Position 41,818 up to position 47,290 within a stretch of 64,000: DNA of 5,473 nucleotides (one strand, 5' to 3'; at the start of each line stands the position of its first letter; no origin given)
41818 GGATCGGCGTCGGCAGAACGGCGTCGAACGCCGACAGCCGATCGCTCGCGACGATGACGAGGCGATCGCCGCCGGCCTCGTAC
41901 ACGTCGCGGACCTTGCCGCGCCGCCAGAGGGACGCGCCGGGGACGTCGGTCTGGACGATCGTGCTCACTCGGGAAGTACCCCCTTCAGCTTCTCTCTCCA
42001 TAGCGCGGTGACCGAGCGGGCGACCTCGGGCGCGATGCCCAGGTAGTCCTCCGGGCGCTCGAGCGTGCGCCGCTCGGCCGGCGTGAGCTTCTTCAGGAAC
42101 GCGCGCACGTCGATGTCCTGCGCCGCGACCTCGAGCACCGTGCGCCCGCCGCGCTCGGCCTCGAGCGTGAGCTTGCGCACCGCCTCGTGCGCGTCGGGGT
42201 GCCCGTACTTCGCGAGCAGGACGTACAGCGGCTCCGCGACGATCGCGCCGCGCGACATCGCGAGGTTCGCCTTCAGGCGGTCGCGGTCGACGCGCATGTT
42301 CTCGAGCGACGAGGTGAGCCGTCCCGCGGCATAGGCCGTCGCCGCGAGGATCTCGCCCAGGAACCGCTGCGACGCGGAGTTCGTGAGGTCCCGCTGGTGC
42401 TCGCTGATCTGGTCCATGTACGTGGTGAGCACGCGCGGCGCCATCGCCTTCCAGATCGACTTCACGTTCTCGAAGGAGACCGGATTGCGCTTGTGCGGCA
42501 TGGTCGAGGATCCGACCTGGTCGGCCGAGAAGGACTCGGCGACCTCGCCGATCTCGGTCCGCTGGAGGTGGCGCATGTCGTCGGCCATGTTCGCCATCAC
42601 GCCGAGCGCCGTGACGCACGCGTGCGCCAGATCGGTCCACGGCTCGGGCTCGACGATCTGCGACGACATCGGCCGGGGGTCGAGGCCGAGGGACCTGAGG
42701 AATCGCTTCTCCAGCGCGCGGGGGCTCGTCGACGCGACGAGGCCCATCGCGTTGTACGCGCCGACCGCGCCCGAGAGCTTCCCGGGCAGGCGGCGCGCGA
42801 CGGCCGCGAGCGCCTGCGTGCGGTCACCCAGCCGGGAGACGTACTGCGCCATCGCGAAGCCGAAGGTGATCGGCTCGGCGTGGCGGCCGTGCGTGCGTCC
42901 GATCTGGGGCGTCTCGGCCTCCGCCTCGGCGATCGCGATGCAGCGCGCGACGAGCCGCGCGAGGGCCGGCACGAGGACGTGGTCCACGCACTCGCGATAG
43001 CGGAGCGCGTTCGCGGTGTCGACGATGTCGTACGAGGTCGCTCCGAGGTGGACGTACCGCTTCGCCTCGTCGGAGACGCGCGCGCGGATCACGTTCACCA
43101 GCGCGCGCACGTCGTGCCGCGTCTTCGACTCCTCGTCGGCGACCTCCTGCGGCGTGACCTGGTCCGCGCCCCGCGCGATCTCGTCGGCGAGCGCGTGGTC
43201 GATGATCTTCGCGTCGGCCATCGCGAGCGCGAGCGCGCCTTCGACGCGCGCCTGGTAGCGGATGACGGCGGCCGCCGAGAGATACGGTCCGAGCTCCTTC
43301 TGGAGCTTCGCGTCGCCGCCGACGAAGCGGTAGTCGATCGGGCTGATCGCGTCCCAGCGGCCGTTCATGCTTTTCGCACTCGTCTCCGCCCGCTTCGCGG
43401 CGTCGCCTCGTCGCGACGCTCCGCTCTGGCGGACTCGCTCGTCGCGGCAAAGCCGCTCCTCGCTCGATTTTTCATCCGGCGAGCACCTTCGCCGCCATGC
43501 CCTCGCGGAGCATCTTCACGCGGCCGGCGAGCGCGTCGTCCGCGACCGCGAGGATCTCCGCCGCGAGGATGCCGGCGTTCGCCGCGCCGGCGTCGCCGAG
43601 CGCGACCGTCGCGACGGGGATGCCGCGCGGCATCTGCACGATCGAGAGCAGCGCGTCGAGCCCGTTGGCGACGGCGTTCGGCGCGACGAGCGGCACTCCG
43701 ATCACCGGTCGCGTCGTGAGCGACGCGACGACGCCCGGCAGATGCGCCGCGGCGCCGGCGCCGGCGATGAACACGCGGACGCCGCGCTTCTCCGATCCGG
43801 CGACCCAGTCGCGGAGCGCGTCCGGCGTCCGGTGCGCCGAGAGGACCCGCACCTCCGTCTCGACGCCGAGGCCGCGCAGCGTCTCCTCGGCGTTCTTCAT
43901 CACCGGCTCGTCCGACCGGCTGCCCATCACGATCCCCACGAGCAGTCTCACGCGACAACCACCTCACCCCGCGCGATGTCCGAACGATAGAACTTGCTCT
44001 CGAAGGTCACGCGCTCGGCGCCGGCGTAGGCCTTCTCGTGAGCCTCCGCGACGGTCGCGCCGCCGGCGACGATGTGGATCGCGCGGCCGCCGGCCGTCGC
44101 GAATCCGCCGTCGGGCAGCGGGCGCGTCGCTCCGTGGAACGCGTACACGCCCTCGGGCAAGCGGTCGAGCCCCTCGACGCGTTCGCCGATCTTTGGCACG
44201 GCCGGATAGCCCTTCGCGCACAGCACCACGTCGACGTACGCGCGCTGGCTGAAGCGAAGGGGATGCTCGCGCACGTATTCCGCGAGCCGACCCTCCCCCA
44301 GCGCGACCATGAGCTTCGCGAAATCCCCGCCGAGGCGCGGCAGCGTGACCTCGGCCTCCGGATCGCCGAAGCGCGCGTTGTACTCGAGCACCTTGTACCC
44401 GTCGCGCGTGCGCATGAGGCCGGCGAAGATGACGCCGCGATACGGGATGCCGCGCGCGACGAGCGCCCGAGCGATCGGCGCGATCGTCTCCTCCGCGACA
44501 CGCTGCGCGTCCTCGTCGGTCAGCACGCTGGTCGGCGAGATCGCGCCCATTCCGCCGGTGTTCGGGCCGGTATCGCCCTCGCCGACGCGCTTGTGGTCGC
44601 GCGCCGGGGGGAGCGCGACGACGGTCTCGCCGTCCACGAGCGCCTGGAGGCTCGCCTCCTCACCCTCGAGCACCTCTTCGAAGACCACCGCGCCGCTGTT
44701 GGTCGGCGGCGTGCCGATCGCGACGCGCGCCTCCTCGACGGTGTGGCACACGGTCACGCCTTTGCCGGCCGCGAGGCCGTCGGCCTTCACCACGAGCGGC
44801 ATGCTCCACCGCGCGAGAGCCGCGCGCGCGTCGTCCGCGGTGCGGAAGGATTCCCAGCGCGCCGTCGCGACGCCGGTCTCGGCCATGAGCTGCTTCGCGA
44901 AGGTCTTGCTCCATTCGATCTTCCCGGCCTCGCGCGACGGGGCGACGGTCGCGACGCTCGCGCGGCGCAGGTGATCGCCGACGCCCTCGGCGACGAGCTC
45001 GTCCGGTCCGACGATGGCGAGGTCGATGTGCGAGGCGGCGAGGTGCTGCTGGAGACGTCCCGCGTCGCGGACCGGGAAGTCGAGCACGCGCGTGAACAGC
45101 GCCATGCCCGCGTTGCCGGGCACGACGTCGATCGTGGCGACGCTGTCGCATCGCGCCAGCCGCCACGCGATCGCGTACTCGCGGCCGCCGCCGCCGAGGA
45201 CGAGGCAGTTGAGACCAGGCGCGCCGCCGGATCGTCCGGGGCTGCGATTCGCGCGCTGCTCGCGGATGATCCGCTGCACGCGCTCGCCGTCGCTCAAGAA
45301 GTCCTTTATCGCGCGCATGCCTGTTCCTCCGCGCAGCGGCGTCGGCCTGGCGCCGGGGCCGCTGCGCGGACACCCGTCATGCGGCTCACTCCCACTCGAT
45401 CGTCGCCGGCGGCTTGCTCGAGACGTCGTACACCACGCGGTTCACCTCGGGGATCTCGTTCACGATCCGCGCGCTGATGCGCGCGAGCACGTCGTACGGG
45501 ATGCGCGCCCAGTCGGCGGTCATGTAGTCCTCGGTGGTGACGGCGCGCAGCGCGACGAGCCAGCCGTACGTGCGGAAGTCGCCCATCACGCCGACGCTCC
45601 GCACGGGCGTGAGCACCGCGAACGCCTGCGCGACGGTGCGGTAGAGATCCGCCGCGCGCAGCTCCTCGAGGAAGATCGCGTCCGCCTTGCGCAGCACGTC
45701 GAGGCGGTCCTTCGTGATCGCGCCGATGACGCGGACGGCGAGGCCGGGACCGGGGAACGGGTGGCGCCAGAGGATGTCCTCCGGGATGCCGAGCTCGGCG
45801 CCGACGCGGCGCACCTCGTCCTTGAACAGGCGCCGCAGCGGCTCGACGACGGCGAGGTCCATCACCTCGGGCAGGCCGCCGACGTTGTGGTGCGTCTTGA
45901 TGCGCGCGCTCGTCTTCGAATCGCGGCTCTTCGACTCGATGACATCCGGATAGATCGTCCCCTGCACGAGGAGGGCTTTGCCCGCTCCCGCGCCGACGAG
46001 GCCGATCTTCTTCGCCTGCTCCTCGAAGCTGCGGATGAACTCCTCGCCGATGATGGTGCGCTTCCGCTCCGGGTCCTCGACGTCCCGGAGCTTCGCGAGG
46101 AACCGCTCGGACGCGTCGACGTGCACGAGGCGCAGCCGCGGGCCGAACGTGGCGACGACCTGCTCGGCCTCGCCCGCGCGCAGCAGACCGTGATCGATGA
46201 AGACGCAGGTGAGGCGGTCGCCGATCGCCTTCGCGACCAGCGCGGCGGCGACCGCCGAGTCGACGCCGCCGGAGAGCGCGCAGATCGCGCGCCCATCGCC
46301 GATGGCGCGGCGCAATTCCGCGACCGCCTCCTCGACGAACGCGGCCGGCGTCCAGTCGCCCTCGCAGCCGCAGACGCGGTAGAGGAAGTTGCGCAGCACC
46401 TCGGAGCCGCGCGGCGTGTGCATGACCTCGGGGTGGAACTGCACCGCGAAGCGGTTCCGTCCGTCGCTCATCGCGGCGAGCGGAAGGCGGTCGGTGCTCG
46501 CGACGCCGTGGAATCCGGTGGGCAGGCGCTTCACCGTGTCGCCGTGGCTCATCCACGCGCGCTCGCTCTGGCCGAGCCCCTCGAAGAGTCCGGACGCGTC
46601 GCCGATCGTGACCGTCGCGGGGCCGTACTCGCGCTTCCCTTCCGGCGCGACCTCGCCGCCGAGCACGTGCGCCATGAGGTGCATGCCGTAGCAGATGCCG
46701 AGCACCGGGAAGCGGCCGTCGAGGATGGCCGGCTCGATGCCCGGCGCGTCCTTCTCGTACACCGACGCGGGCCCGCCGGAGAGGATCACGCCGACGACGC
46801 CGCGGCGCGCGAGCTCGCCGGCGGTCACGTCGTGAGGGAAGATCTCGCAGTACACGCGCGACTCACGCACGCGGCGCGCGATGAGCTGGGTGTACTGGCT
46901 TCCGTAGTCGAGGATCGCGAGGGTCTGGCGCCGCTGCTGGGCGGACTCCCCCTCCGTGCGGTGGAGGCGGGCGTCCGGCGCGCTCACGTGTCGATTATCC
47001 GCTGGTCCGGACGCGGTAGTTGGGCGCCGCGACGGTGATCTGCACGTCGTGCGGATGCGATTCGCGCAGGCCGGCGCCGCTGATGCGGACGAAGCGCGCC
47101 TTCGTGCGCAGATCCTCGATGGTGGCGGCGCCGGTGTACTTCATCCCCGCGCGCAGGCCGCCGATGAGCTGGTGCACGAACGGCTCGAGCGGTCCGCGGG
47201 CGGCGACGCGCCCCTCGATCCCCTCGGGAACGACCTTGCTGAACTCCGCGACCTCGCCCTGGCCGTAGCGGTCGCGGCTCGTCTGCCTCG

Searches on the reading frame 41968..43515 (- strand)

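Call 44: search_protein_families(library=pfam, proteins=[window:41968-43515:-], max_evalue=0.0001)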
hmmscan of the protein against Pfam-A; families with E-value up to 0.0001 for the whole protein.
window:41968-43515:- (516 aa): 3 families
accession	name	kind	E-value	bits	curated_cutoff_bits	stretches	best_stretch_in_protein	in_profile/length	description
PF00206.25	Lyase_1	-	6.6e-41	141.1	27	1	86-354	25-306/312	Lyase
PF08328.16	ASL_C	-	4.7e-17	62.5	35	1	371-480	1-112/115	Adenylosuccinate lyase C-terminal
PF10397.14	ADSL_C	-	5.8e-06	27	32.7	1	423-500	1-77/79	Adenylosuccinate lyase C-terminus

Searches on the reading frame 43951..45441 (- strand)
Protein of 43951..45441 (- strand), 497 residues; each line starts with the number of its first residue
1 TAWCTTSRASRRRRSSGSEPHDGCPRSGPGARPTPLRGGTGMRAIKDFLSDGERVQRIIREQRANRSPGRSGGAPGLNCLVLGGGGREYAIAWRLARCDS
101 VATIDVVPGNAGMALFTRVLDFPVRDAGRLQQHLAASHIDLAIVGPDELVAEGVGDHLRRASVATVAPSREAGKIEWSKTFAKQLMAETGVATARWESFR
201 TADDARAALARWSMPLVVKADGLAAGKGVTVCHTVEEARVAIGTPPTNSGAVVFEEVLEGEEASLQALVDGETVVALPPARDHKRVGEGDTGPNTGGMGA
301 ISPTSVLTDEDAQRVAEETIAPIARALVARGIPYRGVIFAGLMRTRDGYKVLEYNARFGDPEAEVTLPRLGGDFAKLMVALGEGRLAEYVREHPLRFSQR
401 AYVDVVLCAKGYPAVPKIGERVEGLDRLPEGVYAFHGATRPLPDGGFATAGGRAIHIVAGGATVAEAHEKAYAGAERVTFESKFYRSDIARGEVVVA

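Call 44: search_protein_families(library=pfam, proteins=[window:43951-45441:-], max_evalue=0.0001)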
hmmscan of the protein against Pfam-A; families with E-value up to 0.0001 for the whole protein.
window:43951-45441:- (497 aa): 6 families
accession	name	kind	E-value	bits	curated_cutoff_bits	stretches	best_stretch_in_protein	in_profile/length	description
PF01071.24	GARS_A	-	9.4e-64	215.3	27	1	178-363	2-194/194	Phosphoribosylglycinamide synthetase, ATP-grasp (A) domain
PF02844.21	GARS_N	-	5.5e-22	78.8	29.5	1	78-176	2-100/100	Phosphoribosylglycinamide synthetase, N domain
PF02843.22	GARS_C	-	4.5e-20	72.2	34.8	1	403-491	2-91/92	Phosphoribosylglycinamide synthetase, C domain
PF02222.28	ATP-grasp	-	1.2e-05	25.5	27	1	185-259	2-77/179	ATP-grasp domain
PF02786.22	CPSase_L_D2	-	2.3e-05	24.5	19.8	0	179-384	2-205/211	Carbamoyl-phosphate synthase L chain, ATP binding domain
PF02655.19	ATP-grasp_3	-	3.5e-05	24.4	23.2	1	213-358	31-157/160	ATP-grasp domain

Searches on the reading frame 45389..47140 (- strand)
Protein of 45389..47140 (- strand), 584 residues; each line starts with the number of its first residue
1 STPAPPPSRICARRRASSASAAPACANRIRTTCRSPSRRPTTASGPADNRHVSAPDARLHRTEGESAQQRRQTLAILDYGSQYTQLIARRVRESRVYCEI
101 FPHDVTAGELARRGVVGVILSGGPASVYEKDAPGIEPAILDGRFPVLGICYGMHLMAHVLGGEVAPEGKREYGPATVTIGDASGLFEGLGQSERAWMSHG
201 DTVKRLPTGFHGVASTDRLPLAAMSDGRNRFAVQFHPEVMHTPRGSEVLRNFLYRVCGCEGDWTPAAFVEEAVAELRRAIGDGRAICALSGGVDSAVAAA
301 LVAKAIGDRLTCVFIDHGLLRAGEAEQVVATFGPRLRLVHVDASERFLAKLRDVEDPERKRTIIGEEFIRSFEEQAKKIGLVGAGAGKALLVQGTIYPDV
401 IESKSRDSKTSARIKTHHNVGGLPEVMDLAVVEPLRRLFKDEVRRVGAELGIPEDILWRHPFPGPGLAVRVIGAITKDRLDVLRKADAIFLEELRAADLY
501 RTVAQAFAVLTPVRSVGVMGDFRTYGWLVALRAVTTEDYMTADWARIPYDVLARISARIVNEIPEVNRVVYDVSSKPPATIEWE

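Call 44: search_protein_families(library=pfam, proteins=[window:45389-47140:-], max_evalue=0.0001)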
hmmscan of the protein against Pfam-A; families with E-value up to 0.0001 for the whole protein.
window:45389-47140:- (584 aa): 4 families
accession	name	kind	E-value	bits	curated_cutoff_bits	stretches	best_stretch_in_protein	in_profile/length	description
PF00958.27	GMP_synt_C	-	3.2e-44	149.3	27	1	492-583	1-92/92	GMP synthase C terminal domain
PF00117.34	GATase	-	5.8e-41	140.7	22.8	1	76-255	2-189/190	Glutamine amidotransferase class-I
PF02540.23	NAD_synthase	-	2.3e-07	30.7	21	0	283-309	19-45/242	NAD synthase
PF07722.19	Peptidase_C26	-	1.8e-05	25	20.5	0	138-238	100-219/219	Peptidase C26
